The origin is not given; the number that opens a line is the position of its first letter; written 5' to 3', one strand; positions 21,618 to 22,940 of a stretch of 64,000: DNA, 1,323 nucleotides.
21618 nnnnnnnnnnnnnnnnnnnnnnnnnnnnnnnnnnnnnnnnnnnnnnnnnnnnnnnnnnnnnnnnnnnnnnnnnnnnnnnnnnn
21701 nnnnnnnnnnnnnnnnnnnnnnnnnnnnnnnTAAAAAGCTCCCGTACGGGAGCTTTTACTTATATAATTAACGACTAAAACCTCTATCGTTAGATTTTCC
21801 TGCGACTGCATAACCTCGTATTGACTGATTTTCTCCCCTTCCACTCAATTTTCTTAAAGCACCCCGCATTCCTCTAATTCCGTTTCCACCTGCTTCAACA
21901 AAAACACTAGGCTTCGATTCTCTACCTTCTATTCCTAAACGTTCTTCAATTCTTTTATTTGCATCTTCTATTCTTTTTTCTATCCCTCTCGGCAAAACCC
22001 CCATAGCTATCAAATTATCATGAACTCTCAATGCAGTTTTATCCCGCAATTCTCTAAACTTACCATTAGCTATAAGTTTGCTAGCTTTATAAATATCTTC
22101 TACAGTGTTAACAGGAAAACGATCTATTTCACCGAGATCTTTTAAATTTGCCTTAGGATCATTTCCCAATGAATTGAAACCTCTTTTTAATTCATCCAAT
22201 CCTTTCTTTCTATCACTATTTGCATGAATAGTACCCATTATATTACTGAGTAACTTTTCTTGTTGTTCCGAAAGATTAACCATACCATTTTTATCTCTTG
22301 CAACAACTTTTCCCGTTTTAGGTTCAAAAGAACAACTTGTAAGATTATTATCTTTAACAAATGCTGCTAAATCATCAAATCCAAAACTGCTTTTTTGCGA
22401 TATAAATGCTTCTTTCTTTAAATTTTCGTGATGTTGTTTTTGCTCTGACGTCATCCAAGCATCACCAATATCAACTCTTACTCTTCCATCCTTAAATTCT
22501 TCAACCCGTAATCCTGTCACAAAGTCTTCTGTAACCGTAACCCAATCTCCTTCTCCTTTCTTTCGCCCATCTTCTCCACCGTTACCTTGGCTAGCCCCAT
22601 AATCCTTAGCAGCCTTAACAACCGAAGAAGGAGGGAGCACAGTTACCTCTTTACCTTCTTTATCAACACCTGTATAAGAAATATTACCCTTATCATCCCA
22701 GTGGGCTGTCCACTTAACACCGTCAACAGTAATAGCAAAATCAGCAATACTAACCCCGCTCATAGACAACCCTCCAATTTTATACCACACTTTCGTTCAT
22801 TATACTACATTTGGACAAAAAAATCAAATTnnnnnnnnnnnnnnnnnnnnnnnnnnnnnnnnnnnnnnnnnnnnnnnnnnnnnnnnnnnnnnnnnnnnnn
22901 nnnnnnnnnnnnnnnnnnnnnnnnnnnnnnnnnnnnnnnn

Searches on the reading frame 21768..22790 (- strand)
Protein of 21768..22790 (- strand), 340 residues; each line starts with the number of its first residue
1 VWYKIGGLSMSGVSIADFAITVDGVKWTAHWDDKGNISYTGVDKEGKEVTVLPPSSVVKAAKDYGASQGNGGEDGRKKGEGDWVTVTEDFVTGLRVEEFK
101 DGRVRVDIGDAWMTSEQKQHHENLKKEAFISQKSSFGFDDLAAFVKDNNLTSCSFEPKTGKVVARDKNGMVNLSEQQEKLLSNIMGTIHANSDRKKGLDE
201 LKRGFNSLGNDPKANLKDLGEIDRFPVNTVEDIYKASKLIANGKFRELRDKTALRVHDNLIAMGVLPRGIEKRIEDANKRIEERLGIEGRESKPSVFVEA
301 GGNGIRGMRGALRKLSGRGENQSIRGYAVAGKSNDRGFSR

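Call 4: search_protein_families(library=pfam, proteins=[window:21768-22790:-], max_evalue=1)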
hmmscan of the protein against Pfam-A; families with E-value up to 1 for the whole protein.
window:21768-22790:- (340 aa): 0 families

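Call 5: search_protein_families(library=ncbifam, proteins=[window:21768-22790:-], max_evalue=1)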
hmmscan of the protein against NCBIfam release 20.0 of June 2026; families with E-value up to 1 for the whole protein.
window:21768-22790:- (340 aa): 0 families

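Call 6: find_homologous_proteins(query=window:21768-22763:-)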
Query window:21768-22763:- (331 aa): 13 proteins with E <= 0.001 among 2459 candidates.
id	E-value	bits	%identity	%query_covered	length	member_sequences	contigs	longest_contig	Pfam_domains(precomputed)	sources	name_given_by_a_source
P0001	1.0e-214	730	100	100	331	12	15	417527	-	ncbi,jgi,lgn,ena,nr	ncbi:MAG: hypothetical protein E7020_03555 [Alphaproteobacteria bacterium]|nr:hypothetical protein [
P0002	5.1e-158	544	77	100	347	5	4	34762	-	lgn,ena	-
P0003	1.6e-55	207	42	100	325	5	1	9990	-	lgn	-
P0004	1.2e-54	204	41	98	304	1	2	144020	-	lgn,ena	-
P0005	1.7e-54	203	41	100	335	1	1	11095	-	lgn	-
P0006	2.5e-54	203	40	100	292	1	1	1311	-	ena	-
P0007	3.5e-52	196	39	100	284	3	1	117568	-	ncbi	-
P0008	5.4e-50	189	38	97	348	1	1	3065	-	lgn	-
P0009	2.3e-46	177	39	100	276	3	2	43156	-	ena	-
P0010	2.2e-41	160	43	47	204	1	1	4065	-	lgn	-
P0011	3.2e-37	147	35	99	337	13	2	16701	-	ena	-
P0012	5.2e-37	146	35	93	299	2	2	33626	-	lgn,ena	-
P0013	6.4e-35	139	35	95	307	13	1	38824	-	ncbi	-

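Call 8: find_encoding_contigs(protein=P0007, flank=6000, max_places=3)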
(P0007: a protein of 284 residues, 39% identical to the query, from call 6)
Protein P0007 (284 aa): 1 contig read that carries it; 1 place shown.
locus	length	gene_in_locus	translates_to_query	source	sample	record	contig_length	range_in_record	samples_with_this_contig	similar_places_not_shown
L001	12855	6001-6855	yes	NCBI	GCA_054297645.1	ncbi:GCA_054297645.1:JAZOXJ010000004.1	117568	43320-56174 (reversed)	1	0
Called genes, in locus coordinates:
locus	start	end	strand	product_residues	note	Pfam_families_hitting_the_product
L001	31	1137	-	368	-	PF10098:DUF2336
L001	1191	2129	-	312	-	PF01832:Glucosaminidase (weak)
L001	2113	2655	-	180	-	PF08712:Nfu_N, PF01106:NifU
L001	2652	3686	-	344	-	PF10095:DUF2333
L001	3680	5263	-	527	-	PF03023:MurJ, PF01554:MatE (weak)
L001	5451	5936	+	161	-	-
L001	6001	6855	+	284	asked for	-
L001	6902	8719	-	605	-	PF00009:GTP_EFTU, PF22042:EF-G_D2, PF03144:GTP_EFTU_D2, PF00679:EFG_C, PF21018:BipA_C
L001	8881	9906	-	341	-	PF00294:PfkB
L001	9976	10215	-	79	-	PF00037:Fer4 (weak), PF13237:Fer4_10, PF12838:Fer4_7, PF13187:Fer4_9, PF25160:LdpA_Fe-S-bd (weak), PF12797:Fer4_2 (weak), PF12837:Fer4_6 (weak), PF00037:Fer4, +5 more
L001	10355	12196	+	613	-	PF02518:HATPase_c (weak), PF13589:HATPase_c_3, PF00183:HSP90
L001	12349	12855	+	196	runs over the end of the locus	PF01478:Peptidase_A24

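Call 9: find_encoding_contigs(protein=P0004, flank=6000, max_places=3)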
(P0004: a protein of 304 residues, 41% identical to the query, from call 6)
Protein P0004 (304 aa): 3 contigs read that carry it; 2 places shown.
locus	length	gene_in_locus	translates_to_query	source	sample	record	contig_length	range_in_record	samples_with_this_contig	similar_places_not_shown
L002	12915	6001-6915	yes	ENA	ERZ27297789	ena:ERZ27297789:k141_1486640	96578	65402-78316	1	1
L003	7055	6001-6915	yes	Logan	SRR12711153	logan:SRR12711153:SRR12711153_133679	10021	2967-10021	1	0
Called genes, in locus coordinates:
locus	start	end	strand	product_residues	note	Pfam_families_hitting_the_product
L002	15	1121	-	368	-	PF10098:DUF2336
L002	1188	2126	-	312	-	PF01832:Glucosaminidase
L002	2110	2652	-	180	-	PF08712:Nfu_N, PF01106:NifU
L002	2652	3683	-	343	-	PF10095:DUF2333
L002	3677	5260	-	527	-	PF03023:MurJ, PF01554:MatE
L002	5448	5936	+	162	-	-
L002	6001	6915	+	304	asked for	-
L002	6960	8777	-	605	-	PF00009:GTP_EFTU, PF22042:EF-G_D2, PF03144:GTP_EFTU_D2, PF00679:EFG_C, PF21018:BipA_C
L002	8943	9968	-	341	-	PF00294:PfkB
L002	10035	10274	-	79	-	PF00037:Fer4 (weak), PF13237:Fer4_10, PF12838:Fer4_7, PF13187:Fer4_9, PF25160:LdpA_Fe-S-bd (weak), PF12797:Fer4_2 (weak), PF12837:Fer4_6 (weak), PF00037:Fer4, +5 more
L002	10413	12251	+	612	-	PF02518:HATPase_c (weak), PF13589:HATPase_c_3, PF00183:HSP90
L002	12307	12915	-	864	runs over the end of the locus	PF02861:Clp_N, PF13191:AAA_16 (weak), PF00004:AAA, PF17871:AAA_lid_9, PF00004:AAA, PF07724:AAA_2, PF07728:AAA_5, PF10431:ClpB_D2-small, +7 more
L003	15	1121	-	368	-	PF10098:DUF2336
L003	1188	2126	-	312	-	PF01832:Glucosaminidase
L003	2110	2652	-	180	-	PF08712:Nfu_N, PF01106:NifU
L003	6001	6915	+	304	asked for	-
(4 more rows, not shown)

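Call 10: find_encoding_contigs(protein=P0013, flank=6000, max_places=3)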
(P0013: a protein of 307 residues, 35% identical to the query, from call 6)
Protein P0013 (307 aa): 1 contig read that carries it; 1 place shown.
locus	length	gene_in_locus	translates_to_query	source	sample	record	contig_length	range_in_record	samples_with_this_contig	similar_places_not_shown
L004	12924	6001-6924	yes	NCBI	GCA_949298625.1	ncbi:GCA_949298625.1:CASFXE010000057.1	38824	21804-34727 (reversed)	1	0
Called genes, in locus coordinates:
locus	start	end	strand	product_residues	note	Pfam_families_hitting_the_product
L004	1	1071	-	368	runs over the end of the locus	PF10098:DUF2336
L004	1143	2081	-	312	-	PF01832:Glucosaminidase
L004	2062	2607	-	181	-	PF08712:Nfu_N, PF01106:NifU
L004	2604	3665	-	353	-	PF10095:DUF2333 (weak)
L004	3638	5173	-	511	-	PF03023:MurJ, PF01554:MatE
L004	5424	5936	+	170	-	-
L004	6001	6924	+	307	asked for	-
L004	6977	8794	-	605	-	PF00009:GTP_EFTU, PF22042:EF-G_D2, PF03144:GTP_EFTU_D2, PF00679:EFG_C, PF21018:BipA_C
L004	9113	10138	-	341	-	PF00294:PfkB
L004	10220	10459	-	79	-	PF00037:Fer4 (weak), PF13237:Fer4_10, PF12838:Fer4_7, PF13187:Fer4_9, PF25160:LdpA_Fe-S-bd (weak), PF12797:Fer4_2 (weak), PF12837:Fer4_6 (weak), PF00037:Fer4, +6 more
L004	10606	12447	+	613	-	PF02518:HATPase_c (weak), PF13589:HATPase_c_3, PF00183:HSP90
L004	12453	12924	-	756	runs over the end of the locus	PF13491:FtsK_4TM, PF17854:FtsK_alpha, PF01580:FtsK_SpoIIIE, PF09397:FtsK_gamma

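Call 18: search_solved_structures(query=A1, max_evalue=10)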
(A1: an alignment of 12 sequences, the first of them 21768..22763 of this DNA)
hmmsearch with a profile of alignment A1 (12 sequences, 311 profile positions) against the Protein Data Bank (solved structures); distinct sequences matched with E-value up to 10: 8.
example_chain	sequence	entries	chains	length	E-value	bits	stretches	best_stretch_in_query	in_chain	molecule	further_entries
2ami_A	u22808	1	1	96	0.037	16.6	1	122-194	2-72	Caltractin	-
1s6j_A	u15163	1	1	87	0.18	14.3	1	136-192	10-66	Calcium-dependent protein kinase SK5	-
2w1n_A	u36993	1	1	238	0.22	14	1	31-101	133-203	O-GLCNACASE NAGJ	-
2aao_A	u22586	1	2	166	0.28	13.7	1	143-187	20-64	Calcium-dependent protein kinase, isoform AK1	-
5wu7_A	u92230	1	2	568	0.97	11.9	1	156-222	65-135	Uncharacterized protein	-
3ehh_A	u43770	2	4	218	1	11.8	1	240-277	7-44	Sensor kinase (YocF protein)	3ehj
3qrx_A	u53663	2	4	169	1.2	11.7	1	124-194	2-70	Centrin | Caltractin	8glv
5j0l_A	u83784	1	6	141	5.7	9.4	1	141-202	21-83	designed protein 3L6HC2_2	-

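Call 20: search_protein_families(library=phrogs, proteins=[window:21768-22763:-], max_evalue=1)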
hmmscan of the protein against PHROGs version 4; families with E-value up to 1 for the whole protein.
window:21768-22763:- (331 aa): 0 families

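Call 29: predict_structure(alignment_id=A1)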
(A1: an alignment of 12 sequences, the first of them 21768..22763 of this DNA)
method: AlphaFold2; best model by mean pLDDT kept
length: 331 residues; sequences in the alignment: 12
mean_pLDDT: 61.1   pTM: 0.27
mean pLDDT of the five models: 61.1, 60.4, 58.4, 57.1, 56.9
residues with pLDDT >= 90: 0; 70-90: 113; 50-70: 120; < 50: 98
segments of 3 or more residues with pLDDT < 50: 1-3, 60-74, 120-127, 182-223, 307-311, 313-331
pLDDT, mean of each block of 10 residues (from residue 1): 63 83 77 80 80 71 34 50 60 61 66 62 47 69 69 73 76 67 45 42 42 42 50 62 74 66 79 76 62 56 52 44 42 38
secondary structure, 60 per line:
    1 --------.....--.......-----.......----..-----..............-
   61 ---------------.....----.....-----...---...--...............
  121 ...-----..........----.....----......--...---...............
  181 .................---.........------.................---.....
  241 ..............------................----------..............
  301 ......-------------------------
elements in order: E9-13 E16-22 E28-34 H46-59 E76-80 E85-89 E95-97 H106-123 H129-138 E143-147 E152-157 E160-162 H166-197 H201-209 H216-232 H236-254 H261-276 H287-306

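Call 31: search_protein_representatives(alignment_id=A1)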
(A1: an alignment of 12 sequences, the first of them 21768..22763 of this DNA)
Query: 12 sequences, 311 profile positions. Proteins with E-value up to 0.001 (for the whole library): 33; up to 1e-10: 27; up to 1e-30: 18. The best 33 are listed.
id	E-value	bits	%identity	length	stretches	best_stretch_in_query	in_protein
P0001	5.7e-129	446.3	-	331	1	1-311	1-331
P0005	1.3e-128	445.1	-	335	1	1-310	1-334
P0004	6.1e-123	426.5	-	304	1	1-311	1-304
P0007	4.6e-114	397.3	-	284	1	1-311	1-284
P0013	3.4e-109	381.3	-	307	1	1-311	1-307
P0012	3.1e-108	378.2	-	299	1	1-311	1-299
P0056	3.7e-89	315.5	-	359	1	1-308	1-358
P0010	5.7e-85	301.8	-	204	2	154-310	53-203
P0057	6.0e-77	275.4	-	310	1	1-311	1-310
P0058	1.4e-54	201.9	-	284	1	1-308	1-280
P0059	5.5e-51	190.1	-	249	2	166-297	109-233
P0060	1.6e-49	185.4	-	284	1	14-280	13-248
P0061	6.5e-45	170.2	-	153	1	164-308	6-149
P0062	1.6e-38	149.2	-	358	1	1-305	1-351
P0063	2.3e-36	142.1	-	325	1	1-182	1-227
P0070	7.2e-21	91.2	-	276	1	3-180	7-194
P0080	1.4e-05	41.0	-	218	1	1-161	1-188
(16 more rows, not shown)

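Call 36: search_protein_families(library=padloc, proteins=[window:21768-22763:-], max_evalue=1)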
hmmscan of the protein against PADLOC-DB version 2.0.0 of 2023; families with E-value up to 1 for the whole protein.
window:21768-22763:- (331 aa): 0 families
